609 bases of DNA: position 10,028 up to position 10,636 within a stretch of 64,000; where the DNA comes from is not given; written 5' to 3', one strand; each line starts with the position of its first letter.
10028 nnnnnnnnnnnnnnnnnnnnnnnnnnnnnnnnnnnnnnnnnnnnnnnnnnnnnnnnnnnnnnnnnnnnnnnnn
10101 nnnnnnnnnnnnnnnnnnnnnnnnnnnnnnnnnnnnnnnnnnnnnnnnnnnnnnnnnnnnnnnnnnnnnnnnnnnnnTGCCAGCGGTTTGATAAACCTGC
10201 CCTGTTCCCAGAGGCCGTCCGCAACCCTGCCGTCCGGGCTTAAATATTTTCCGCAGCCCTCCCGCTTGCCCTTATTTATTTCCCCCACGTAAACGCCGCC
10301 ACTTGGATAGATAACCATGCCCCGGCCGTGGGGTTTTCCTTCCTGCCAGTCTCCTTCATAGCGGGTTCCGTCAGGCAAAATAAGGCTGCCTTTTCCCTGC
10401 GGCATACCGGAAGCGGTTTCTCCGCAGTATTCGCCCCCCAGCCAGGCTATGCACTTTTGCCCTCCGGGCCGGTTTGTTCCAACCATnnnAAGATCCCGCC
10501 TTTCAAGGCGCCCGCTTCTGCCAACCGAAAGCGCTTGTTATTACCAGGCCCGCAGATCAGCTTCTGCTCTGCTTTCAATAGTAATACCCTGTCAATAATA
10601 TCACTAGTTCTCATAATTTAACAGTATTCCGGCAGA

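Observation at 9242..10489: ABC exporter ATPase fused to an N-terminal MORN-repeat domain (copy 1)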

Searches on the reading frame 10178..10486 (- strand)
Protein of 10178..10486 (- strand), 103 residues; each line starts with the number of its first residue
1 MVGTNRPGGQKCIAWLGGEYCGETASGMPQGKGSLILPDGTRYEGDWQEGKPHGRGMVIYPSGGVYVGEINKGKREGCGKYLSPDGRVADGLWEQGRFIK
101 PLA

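Call 35: search_protein_representatives(alignment_id=A1)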
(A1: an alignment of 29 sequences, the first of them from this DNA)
Query: 29 sequences, 103 profile positions. Proteins with E-value up to 0.001 (for the whole library): 102093; up to 1e-10: 46364; up to 1e-30: 6461. The best 150 are listed.
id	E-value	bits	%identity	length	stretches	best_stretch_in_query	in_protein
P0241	1.6e-162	545.2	-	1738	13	15-96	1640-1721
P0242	1.7e-134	455.2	-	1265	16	10-100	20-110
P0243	3.0e-124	422.2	-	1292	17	20-100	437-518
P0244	3.5e-124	422.0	-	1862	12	19-101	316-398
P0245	1.2e-119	407.5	-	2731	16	15-97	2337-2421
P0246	5.5e-109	373.2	-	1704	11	17-96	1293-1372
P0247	9.5e-105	359.6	-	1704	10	7-97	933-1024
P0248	5.2e-104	357.2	-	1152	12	29-99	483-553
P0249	1.2e-103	356.1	-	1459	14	7-100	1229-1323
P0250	1.1e-102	353.0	-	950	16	17-100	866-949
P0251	2.4e-100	345.4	-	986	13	11-96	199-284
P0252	6.3e-100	344.1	-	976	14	30-99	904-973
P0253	8.4e-100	343.7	-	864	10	7-96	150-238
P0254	2.1e-99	342.4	-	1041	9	20-98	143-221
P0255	7.6e-99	340.6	-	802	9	20-98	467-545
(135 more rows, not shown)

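Call 60: predict_structure(alignment_id=A1)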
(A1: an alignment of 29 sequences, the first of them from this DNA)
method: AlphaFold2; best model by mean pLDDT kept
length: 103 residues; sequences in the alignment: 29
mean_pLDDT: 87.7   pTM: 0.72
mean pLDDT of the five models: 87.7, 87.0, 86.7, 83.3, 82.6
residues with pLDDT >= 90: 81; 70-90: 11; 50-70: 3; < 50: 8
segments of 3 or more residues with pLDDT < 50: 1-8
pLDDT, mean of each block of 10 residues (from residue 1): 46 91 91 94 94 95 94 92 92 90 78
secondary structure, 60 per line:
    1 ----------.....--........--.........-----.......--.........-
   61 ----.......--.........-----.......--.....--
elements in order: E11-15 E18-25 E28-36 E42-48 E51-59 E65-71 E74-82 E88-94 E97-101
